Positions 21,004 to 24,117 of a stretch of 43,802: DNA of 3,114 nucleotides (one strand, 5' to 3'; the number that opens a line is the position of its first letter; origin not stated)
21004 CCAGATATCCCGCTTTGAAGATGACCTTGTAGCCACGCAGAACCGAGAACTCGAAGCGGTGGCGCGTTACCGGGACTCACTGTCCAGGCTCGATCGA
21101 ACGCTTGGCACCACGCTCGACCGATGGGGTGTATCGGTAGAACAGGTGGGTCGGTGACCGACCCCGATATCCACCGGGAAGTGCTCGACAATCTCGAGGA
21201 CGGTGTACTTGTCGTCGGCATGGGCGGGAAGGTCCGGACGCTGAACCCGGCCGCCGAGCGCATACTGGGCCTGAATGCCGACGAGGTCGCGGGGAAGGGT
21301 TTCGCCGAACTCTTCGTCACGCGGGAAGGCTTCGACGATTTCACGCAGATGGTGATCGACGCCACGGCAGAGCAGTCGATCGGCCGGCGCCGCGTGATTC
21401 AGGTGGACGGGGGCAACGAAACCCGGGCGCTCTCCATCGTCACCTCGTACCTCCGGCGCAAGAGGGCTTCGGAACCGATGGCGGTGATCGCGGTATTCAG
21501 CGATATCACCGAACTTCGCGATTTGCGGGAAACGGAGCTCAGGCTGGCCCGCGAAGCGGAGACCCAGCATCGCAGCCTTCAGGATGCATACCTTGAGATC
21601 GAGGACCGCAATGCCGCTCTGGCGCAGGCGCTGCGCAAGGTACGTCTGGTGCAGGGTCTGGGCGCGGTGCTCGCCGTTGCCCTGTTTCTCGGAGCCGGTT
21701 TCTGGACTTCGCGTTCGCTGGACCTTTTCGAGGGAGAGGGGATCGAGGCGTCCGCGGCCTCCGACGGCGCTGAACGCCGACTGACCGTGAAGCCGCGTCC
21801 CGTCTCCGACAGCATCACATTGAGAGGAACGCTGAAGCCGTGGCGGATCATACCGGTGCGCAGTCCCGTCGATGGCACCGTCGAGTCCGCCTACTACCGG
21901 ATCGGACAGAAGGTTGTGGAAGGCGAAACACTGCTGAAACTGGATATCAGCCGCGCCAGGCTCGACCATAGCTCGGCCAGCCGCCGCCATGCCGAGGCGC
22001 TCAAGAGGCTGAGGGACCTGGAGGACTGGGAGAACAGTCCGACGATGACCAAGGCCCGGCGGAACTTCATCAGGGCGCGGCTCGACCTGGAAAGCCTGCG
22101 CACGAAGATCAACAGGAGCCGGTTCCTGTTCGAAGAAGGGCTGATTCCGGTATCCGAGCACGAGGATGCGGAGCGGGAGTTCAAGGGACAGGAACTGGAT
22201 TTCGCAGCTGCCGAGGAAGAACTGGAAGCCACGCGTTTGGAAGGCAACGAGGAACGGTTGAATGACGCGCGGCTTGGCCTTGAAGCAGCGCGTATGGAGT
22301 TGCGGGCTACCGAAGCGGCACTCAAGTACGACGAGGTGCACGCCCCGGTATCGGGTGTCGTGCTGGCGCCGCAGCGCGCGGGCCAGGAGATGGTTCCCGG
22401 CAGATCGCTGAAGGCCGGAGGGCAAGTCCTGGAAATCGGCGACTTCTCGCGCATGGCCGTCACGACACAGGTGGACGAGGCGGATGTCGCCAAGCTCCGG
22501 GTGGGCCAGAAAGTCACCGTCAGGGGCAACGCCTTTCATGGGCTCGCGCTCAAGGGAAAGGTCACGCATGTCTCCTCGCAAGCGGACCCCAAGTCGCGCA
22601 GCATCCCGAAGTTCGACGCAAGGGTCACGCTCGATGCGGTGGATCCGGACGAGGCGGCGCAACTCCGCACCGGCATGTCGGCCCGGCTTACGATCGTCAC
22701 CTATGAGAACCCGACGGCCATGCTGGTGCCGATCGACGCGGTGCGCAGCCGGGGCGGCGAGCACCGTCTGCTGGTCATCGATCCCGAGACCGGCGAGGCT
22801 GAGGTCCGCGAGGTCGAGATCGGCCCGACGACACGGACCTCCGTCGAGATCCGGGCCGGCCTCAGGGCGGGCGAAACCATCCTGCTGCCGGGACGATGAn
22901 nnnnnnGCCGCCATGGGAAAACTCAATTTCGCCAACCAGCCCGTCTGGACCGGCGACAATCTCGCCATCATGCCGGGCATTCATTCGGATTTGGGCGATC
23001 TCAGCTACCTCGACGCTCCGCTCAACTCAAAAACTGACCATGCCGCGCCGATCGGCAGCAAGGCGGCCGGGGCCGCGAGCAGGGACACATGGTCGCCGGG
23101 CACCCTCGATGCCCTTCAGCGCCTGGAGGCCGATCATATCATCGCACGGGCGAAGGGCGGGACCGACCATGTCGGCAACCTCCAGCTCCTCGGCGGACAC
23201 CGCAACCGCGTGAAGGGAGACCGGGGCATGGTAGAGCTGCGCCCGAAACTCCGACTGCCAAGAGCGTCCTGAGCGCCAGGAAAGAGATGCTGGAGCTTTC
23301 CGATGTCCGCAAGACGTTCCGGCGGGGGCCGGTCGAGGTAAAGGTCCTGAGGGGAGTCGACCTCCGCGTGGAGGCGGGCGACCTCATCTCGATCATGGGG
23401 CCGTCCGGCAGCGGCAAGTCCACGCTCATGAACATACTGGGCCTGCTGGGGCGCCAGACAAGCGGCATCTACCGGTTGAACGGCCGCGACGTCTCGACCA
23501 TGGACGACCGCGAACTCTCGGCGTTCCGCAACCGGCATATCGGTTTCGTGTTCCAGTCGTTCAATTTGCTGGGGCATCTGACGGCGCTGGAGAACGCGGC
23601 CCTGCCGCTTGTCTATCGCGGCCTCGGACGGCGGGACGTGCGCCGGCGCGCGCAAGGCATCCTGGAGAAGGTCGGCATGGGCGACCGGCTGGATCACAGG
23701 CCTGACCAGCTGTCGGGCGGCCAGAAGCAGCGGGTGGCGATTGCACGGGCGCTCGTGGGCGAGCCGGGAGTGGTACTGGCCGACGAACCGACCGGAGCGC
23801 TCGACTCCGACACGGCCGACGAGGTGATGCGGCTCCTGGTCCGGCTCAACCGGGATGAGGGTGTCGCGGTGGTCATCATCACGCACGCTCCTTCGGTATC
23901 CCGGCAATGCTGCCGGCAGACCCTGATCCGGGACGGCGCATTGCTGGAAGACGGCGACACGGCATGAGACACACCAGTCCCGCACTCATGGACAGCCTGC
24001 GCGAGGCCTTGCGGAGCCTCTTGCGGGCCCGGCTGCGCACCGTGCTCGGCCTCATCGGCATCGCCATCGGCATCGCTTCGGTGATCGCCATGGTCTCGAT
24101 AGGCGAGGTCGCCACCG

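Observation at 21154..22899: PAS domain fused to the cytoplasmic N-terminus of a MacA/HlyD-type membrane-fusion protein, conserved in both paralogs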

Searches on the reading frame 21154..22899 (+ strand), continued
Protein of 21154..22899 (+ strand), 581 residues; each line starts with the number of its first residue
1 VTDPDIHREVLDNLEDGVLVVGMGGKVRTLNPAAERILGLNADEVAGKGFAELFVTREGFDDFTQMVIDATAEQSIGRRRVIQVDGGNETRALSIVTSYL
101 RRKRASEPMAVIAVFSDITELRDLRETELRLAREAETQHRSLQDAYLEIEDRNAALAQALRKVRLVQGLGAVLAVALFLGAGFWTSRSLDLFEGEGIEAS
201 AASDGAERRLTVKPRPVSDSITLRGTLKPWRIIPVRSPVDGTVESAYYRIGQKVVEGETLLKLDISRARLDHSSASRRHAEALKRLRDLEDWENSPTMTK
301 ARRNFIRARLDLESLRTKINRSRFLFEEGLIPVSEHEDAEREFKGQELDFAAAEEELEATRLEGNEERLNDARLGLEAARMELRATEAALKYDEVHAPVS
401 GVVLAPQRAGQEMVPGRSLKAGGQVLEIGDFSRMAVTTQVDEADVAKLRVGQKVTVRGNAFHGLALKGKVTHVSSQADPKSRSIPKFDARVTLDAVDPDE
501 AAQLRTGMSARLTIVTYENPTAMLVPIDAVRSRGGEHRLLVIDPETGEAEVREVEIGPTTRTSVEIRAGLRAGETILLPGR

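Call 36: search_protein_families(library=pfam, alignment_id=A4, max_evalue=0.001)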
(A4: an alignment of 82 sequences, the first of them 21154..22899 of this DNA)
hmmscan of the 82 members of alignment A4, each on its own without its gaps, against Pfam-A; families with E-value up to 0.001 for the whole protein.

A. member 1, window:21154-22899:+ (581 aa): 6 families
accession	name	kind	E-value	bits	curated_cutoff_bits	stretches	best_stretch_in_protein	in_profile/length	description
PF16576.10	HlyD_D23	-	6.7e-20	71.7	30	1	347-509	77-213/214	Barrel-sandwich domain of CusB or HlyD membrane-fusion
PF13437.12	HlyD_3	-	1.1e-18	68.4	22.2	1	395-506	2-105/106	HlyD family secretion protein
PF08448.16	PAS_4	-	1.5e-08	35.2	23.1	1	11-122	1-109/110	PAS fold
PF00989.32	PAS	-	3.6e-08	33.8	22.6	1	8-86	4-84/113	PAS fold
PF13426.13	PAS_9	-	6.7e-06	26.8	27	1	16-120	2-103/103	PAS domain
PF13188.13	PAS_8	-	8e-06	26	21.8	1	8-45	4-38/65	PAS domain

B. families by the number of members that match (of 82 scanned): 17 families
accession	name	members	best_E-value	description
PF13437.12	HlyD_3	81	4.1e-20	HlyD family secretion protein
PF16576.10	HlyD_D23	81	6.7e-20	Barrel-sandwich domain of CusB or HlyD membrane-fusion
PF08448.16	PAS_4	79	6.7e-14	PAS fold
PF00989.32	PAS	78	1.3e-16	PAS fold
PF13426.13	PAS_9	70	1.1e-13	PAS domain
PF13188.13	PAS_8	67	4.2e-09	PAS domain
PF13533.13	Biotin_lipoyl_2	40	1.7e-10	Biotin-lipoyl like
PF12860.13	PAS_7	31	9.5e-08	PAS fold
PF00364.28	Biotin_lipoyl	21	1.5e-05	Biotin-requiring enzyme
PF24820.1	Diguanyl_cycl_sensor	7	7.7e-06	Diguanylate cyclase-like sensor domain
PF02321.23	OEP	6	8.6e-05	Outer membrane efflux protein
PF00529.27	CusB_dom_1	6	0.00015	Cation efflux system protein CusB domain 1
PF13596.12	PAS_10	4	7.1e-08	PAS domain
PF12704.14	MacB_PCD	1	4.2e-24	MacB-like periplasmic core domain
PF00027.35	cNMP_binding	1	6e-17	Cyclic nucleotide-binding domain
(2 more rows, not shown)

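Call 37: fold_search(model_id=the predicted structure, library=pdb)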
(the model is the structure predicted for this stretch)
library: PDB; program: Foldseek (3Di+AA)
matches with E <= 10: 1012; with E <= 0.001: 142
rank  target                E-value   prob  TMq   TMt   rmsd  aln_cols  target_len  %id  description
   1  9qgy_G                3.7e-25  1.00  0.34  0.54  10.4       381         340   21  Structure of the YbjP lipoprotein bound to the MacAB-TolC tripartite efflux pump (released 2026-03-25)
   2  9j3d_D                6.9e-24  1.00  0.32  0.50  15.2       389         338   20  Cryo-EM structure of TMexCD1-TOprJ1 (released 2025-08-13)
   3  9tg4_D                1.3e-23  1.00  0.31  0.49  14.6       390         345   18  Structure of the YbjP lipoprotein bound to the AcrABZ-TolC efflux pump (released 2026-04-08)
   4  9tg4_F                4.9e-23  1.00  0.31  0.49  14.6       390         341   18  Structure of the YbjP lipoprotein bound to the AcrABZ-TolC efflux pump (released 2026-04-08)
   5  5nik_D                5.2e-23  1.00  0.34  0.53  12.4       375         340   21  Structure of the MacAB-TolC ABC-type tripartite multidrug efflux pump (released 2017-05-24)
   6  9a2v_MODEL_1_A        5.5e-23  1.00  0.31  0.42  17.3       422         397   18  Model of E. coli AcrA by in-cell photo-crosslinking MS and deep learning (released 2023-02-24)
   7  9tg4_G                1.4e-22  1.00  0.31  0.47  14.5       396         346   19  Structure of the YbjP lipoprotein bound to the AcrABZ-TolC efflux pump (released 2026-04-08)
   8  9tg4_H                2.1e-22  1.00  0.32  0.50  14.4       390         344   18  Structure of the YbjP lipoprotein bound to the AcrABZ-TolC efflux pump (released 2026-04-08)
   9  9tg4_E                6.3e-22  1.00  0.31  0.47  14.5       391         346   19  Structure of the YbjP lipoprotein bound to the AcrABZ-TolC efflux pump (released 2026-04-08)
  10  9v53_A1               1.2e-21  1.00  0.33  0.50  13.2       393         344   18  Structure of TolC, YbjP, and AcrABZ complex (released 2025-11-05)
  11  6iol_K                1.2e-19  1.00  0.29  0.46  17.4       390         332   17  Cryo-EM structure of multidrug efflux pump MexAB-OprM (60 degree state) (released 2019-04-03)
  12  8zar_C                2.1e-19  1.00  0.33  0.50  12.5       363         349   19  EmrAB-TolC MFS-type tripartite multidrug efflux pump FA (released 2025-04-30)
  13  6iok_I                2.9e-19  1.00  0.30  0.49  16.2       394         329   16  Cryo-EM structure of multidrug efflux pump MexAB-OprM (0 degree state) (released 2019-04-03)
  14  6iok_J                3.5e-19  1.00  0.33  0.51  15.6       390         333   15  Cryo-EM structure of multidrug efflux pump MexAB-OprM (0 degree state) (released 2019-04-03)
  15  6ta5_E                3.7e-19  1.00  0.30  0.47  18.0       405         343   15  OprM-MexA complex from the MexAB-OprM Pseudomonas aeruginosa whole assembly reconstituted in nanodiscs (released 2020-09-16)
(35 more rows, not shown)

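Call 39: find_homologous_proteins(query=A4, max_evalue=1e-20)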
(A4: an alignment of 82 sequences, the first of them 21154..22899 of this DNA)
Query A4 (82 sequences) (581 aa, profile of the alignment): 279 proteins with E <= 1e-20 among 8000 candidates; the best 120 are listed.
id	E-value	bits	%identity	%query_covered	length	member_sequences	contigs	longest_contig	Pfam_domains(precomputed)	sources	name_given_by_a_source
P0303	4.8e-231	786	42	99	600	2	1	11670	PF13426.14,PF26002.1,PF13188.14,PF12860.14,PF25989.1,PF25990.1,PF08448.17,PF25917.1,PF00989.32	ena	-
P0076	5.7e-228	776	49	99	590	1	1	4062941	PF25973.1,PF13426.14,PF26002.1,PF25989.1,PF25967.1,PF08448.17,PF00989.32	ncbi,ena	-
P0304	3.0e-226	770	41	99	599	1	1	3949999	PF25973.1,PF13426.14,PF13188.14,PF12860.14,PF25990.1,PF25967.1,PF08448.17,PF25917.1,PF00989.32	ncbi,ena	-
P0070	6.0e-224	763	49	99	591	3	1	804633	PF13426.14,PF25989.1,PF25967.1,PF08448.17,PF25917.1,PF00989.32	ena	-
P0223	3.4e-223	760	36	99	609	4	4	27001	PF13426.14,PF26002.1,PF13188.14,PF12860.14,PF25940.1,PF25990.1,PF25967.1,PF25917.1,PF00989.32,PF25954.1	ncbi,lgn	-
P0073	2.6e-221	754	48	99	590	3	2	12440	PF25973.1,PF13426.14,PF25967.1,PF08448.17,PF25917.1,PF00989.32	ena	-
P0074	2.6e-221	754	49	100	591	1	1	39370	PF26002.1,PF25989.1,PF25990.1,PF25967.1,PF25917.1,PF00989.32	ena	-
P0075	3.0e-221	754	48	99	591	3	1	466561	PF25973.1,PF13426.14,PF25967.1,PF08448.17,PF25917.1,PF00989.32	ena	-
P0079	5.2e-221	753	48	99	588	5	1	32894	PF25973.1,PF13426.14,PF13188.14,PF25990.1,PF25967.1,PF08448.17,PF25917.1,PF00989.32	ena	-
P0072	8.5e-221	752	49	100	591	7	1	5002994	PF25973.1,PF13426.14,PF13188.14,PF25989.1,PF25967.1,PF08448.17,PF00989.32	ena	-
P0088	3.1e-220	751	47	100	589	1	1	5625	PF25973.1,PF13426.14,PF25989.1,PF25990.1,PF25967.1,PF08448.17,PF25917.1,PF00989.32,PF25954.1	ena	-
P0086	3.7e-220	750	49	100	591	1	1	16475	PF25973.1,PF13426.14,PF26002.1,PF25989.1,PF25990.1,PF25967.1,PF08448.17,PF25917.1,PF00989.32,PF25954.1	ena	-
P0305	5.9e-220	750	36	99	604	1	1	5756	PF13426.14,PF13188.14,PF25881.1,PF25990.1,PF08448.17,PF00989.32,PF25954.1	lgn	-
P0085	1.6e-219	748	48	100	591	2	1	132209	PF25973.1,PF13426.14,PF26002.1,PF25990.1,PF25967.1,PF08448.17,PF25917.1,PF00989.32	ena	-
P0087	4.7e-219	747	47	100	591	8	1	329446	PF25973.1,PF26002.1,PF25990.1,PF25967.1,PF08448.17,PF25917.1,PF00989.32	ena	-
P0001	1.6e-213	728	100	100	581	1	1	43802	PF25973.1,PF13426.14,PF26002.1,PF13188.14,PF25990.1,PF25967.1,PF08448.17,PF00989.32,PF25954.1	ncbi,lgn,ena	-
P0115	3.1e-211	721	46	99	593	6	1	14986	PF25973.1,PF13426.14,PF25990.1,PF25967.1,PF08448.17,PF25917.1,PF00989.32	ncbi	-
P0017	5.8e-210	717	66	100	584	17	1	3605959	PF25973.1,PF26002.1,PF13188.14,PF25990.1,PF08448.17,PF25919.1,PF25917.1,PF00989.32,PF25954.1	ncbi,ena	-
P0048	7.5e-209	713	55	100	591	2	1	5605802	PF25973.1,PF25984.1,PF13188.14,PF25935.1,PF25967.1,PF08448.17,PF25917.1,PF00989.32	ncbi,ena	-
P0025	1.1e-208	712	65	100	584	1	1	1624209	PF25973.1,PF26002.1,PF13188.14,PF25967.1,PF08448.17,PF25917.1,PF00989.32,PF25954.1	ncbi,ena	-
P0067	2.5e-208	711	49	99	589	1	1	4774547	PF25973.1,PF25989.1,PF25967.1,PF08448.17,PF25917.1,PF25954.1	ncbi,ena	-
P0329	5.6e-206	703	42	99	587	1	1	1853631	PF25973.1,PF13426.14,PF13188.14,PF12860.14,PF08448.17,PF00989.32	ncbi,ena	-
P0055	1.6e-205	702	51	100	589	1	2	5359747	PF13426.14,PF25989.1,PF25967.1,PF08448.17,PF25917.1,PF00989.32,PF25975.1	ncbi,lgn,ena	-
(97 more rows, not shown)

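Call 40: find_encoding_contigs(protein=P0001, flank=2000, max_places=3)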
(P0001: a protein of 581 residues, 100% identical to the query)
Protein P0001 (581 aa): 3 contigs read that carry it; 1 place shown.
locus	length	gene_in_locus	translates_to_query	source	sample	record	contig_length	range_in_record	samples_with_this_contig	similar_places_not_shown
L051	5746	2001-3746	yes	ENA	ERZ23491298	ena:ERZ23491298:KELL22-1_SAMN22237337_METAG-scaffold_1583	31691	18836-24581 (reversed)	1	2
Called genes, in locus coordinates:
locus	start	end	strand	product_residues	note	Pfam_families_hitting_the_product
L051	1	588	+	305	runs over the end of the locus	-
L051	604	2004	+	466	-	PF02321:OEP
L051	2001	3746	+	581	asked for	PF00989:PAS, PF08448:PAS_4, PF13188:PAS_8 (weak), PF13426:PAS_9 (faint), PF25973:BSH_CzcB (faint), PF25954:Beta-barrel_RND_2, PF25990:Beta-barrel_YknX (weak), PF26002:Beta-barrel_AprE, +1 more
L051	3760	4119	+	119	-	-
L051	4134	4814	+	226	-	PF00005:ABC_tran, PF02463:SMC_N (faint), PF13304:AAA_21 (faint)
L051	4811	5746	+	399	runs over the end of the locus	PF12704:MacB_PCD, PF02687:FtsX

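Call 43: find_encoding_contigs(protein=P0304, flank=8000, max_places=2)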
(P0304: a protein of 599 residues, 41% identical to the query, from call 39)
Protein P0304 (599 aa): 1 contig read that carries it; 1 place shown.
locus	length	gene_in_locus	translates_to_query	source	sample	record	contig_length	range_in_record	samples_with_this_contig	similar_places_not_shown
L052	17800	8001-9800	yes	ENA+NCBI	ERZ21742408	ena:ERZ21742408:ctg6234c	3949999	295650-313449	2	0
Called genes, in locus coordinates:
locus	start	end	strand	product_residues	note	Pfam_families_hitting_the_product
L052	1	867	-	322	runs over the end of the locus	PF00490:ALAD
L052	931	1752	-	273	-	PF02602:HEM4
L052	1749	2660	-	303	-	PF01379:Porphobil_deam, PF03900:Porphobil_deamC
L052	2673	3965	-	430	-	PF05201:GlutR_N, PF01488:Shikimate_DH, PF03446:NAD_binding_2 (weak), PF03807:F420_oxidored (weak), PF00745:GlutR_dimer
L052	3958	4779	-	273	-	PF01578:Cytochrom_C_asm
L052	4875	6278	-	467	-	PF01464:SLT, PF01476:LysM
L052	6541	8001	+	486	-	PF02321:OEP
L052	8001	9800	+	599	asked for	PF00989:PAS, PF08448:PAS_4 (weak), PF12860:PAS_7 (weak), PF13188:PAS_8, PF13426:PAS_9 (weak), PF25917:BSH_RND (faint), PF25990:Beta-barrel_YknX (weak), PF25967:RND-MFP_C (weak), +1 more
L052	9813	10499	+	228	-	PF00005:ABC_tran, PF13304:AAA_21 (weak)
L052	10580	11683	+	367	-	PF12704:MacB_PCD, PF02687:FtsX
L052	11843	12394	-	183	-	-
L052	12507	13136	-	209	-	-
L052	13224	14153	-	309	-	PF14238:DUF4340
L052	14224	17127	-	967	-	PF12679:ABC2_membrane_2, PF12730:ABC2_membrane_4 (weak), PF13346:ABC2_membrane_5 (weak), PF12698:ABC2_membrane_3 (weak), PF23357:DUF7088, PF09822:ABC_transp_aux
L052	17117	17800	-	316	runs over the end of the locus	PF00005:ABC_tran, PF13304:AAA_21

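Call 45: find_encoding_contigs(protein=P0329, flank=8000, max_places=2)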
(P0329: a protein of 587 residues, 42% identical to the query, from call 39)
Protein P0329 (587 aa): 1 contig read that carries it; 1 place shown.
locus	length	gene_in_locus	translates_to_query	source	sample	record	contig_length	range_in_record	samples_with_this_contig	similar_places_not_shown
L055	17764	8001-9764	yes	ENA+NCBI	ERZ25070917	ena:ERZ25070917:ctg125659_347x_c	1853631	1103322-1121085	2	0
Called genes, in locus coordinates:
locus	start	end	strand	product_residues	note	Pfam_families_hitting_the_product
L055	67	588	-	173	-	PF06496:DUF1097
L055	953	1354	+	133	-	PF00825:Ribonuclease_P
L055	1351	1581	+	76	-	PF01809:YidD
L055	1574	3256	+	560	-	PF14849:YidC_periplas, PF02096:60KD_IMP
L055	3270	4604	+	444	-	PF10396:TrmE_N, PF12631:MnmE_helical, PF01926:MMR_HSR1, PF02421:FeoB_N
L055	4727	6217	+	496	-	PF00474:SSF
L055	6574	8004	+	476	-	PF02321:OEP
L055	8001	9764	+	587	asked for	PF00989:PAS, PF08448:PAS_4, PF12860:PAS_7 (faint), PF13188:PAS_8, PF13426:PAS_9, PF25973:BSH_CzcB (weak)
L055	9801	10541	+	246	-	PF00005:ABC_tran, PF02463:SMC_N (faint), PF13304:AAA_21 (faint)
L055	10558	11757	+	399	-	PF12704:MacB_PCD, PF02687:FtsX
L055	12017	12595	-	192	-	-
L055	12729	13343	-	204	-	PF00009:GTP_EFTU (faint), PF03193:RsgA_GTPase (faint), PF00350:Dynamin_N (faint), PF01926:MMR_HSR1, PF02421:FeoB_N (weak)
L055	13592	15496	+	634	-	PF00487:FA_desaturase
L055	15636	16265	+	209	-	PF00034:Cytochrom_C (weak), PF13442:Cytochrome_CBB3 (faint), PF00034:Cytochrom_C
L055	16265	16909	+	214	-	PF13462:Thioredoxin_4 (faint), PF01323:DSBA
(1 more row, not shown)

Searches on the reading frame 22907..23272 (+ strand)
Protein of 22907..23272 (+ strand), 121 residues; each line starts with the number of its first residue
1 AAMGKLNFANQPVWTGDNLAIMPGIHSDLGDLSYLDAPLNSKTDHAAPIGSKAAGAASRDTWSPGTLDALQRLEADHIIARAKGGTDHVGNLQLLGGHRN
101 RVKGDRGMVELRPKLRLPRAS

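Call 14: search_protein_families(library=pfam, proteins=[window:22907-23272:+], max_evalue=0.01)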
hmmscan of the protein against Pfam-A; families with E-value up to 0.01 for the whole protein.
window:22907-23272:+ (121 aa): 2 families
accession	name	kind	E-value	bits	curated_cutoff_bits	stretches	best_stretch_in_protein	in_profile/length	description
PF01844.29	HNH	-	0.00016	22.2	21.4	1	71-95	12-36/47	HNH endonuclease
PF14279.12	HNH_5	-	0.0093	16.3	27.5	0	72-95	12-35/56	HNH endonuclease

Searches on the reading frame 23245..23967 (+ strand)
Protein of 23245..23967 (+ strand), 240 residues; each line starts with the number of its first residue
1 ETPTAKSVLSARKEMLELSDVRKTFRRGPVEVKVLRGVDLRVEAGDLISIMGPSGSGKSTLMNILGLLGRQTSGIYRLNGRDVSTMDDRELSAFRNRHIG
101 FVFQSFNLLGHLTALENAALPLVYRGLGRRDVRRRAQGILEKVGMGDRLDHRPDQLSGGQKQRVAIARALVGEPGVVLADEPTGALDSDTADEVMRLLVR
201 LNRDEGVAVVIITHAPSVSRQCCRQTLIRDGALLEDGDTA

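Call 14: search_protein_families(library=pfam, proteins=[window:23245-23967:+], max_evalue=0.01)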
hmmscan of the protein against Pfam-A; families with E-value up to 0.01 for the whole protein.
window:23245-23967:+ (240 aa): 8 families
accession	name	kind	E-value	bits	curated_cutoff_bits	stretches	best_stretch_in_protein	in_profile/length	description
PF00005.33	ABC_tran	-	6e-33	114.8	25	1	35-183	1-136/137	ABC transporter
PF13304.12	AAA_21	-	1.7e-08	35.3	27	1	49-101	3-72/304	AAA domain, putative AbiEii toxin, Type IV TA system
PF02463.25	SMC_N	-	2.8e-05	24.1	40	0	50-222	29-205/220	RecF/RecN/SMC N terminal domain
PF13191.12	AAA_16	-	0.00036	21.5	32.6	1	42-210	19-137/167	AAA ATPase domain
PF13555.12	AAA_29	-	0.00045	20.3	27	1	38-62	15-39/61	P-loop containing region of AAA domain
PF13238.12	AAA_18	-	0.0018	19.1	29.4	0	48-68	1-21/128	AAA domain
PF03193.22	RsgA_GTPase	-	0.0043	17.3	30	1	46-76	107-138/174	RsgA GTPase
PF13401.12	AAA_22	-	0.0058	17.4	27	0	47-98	7-33/130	AAA domain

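Call 28: search_protein_families(library=ncbifam, proteins=[window:23245-23967:+], max_evalue=0.001)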
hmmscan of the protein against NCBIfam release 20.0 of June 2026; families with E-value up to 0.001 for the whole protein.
window:23245-23967:+ (240 aa): 187 families (the best 25 are shown)
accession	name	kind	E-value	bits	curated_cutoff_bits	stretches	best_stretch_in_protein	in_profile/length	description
NF007826.0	PRK10535.1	equivalog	1.9e-77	261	966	1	15-237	4-225/648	macrolide ABC transporter ATP-binding protein/permease MacB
TIGR02211.1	LolD_lipo_ex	equivalog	9.9e-69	231.2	307.75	1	15-234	1-220/221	lipoprotein-releasing ABC transporter ATP-binding protein LolD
NF038007.1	ABC_ATP_DarD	equivalog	3.3e-67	226.1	375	1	15-233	1-218/218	darobactin export ABC transporter ATP-binding protein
NF007879.0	PRK10584.1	equivalog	9.8e-63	211.9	336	1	13-236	4-227/228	putative ABC transporter ATP-binding protein YbbA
NF008639.0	PRK11629.1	equivalog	1.2e-60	204.8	360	1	13-235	4-226/234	lipoprotein-releasing ABC transporter ATP-binding protein LolD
TIGR02673.1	FtsE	equivalog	1.4e-60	204.6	264.85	1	15-227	1-208/214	cell division ATP-binding protein FtsE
TIGR02982.1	heterocyst_DevA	subfamily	7.5e-57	192.4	295.8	1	16-230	2-216/220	ABC exporter ATP-binding subunit, DevA family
TIGR03608.1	L_ocin_972_ABC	subfamily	1.6e-55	187.8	254.85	1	21-224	4-202/206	putative bacteriocin export ABC transporter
TIGR02314.1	ABC_MetN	equivalog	2.3e-54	184.7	499.7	1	15-237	1-223/343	methionine ABC transporter ATP-binding protein MetN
NF007027.0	PRK09493.1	equivalog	2.4e-50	171.1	379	1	15-239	1-220/240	glutamine ABC transporter ATP-binding protein GlnQ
TIGR02315.1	ABC_phnC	equivalog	6.5e-50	169.8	266.1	1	15-235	1-226/243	phosphonate ABC transporter ATP-binding protein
NF008428.0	PRK11264.1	equivalog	1.9e-47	161.6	406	1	15-238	3-227/250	L-cystine ABC transporter ATP-binding protein TcyN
NF040933.2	ABC_arch_GlcV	equivalog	4e-47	160.8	450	1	17-217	4-203/357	glucose ABC transporter ATP-binding protein GlcV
TIGR03005.1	ectoine_ehuA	equivalog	4.8e-47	160.3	345.4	1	31-237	12-229/252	ectoine/hydroxyectoine ABC transporter ATP-binding protein EhuA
TIGR00968.1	3a0106s01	subfamily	1.1e-45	156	342.75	1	18-218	3-193/237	sulfate ABC transporter ATP-binding protein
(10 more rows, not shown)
